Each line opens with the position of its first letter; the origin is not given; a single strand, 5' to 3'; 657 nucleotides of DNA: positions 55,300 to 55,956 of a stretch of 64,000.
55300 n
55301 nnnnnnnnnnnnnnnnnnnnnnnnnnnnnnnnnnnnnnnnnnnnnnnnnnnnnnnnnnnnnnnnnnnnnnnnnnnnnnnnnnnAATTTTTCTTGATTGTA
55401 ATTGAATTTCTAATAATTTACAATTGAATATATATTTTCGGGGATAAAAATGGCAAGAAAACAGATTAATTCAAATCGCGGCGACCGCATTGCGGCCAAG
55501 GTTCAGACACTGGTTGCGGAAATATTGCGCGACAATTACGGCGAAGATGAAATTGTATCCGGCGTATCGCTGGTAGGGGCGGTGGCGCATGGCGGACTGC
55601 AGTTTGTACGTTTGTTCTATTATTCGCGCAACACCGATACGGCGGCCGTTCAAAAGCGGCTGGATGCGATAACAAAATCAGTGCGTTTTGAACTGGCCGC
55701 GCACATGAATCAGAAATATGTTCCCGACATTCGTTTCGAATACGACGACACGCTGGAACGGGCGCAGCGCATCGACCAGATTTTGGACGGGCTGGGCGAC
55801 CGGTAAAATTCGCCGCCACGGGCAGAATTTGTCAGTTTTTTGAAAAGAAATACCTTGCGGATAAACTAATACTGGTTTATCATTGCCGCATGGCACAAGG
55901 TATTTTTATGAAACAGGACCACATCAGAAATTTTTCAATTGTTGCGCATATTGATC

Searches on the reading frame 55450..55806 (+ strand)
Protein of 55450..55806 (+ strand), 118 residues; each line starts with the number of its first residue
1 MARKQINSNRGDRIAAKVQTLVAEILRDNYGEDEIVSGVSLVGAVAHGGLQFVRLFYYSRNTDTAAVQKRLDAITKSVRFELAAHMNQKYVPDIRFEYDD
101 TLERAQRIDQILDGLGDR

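Call 70: search_protein_families(library=pfam, proteins=[window:55450-55806:+], max_evalue=0.001)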
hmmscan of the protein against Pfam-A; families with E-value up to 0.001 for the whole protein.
window:55450-55806:+ (118 aa): 1 family
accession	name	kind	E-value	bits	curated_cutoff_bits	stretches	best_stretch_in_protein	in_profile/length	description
PF02033.23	RBFA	-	7.9e-16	58.7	34.7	1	10-112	1-105/105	Ribosome-binding factor A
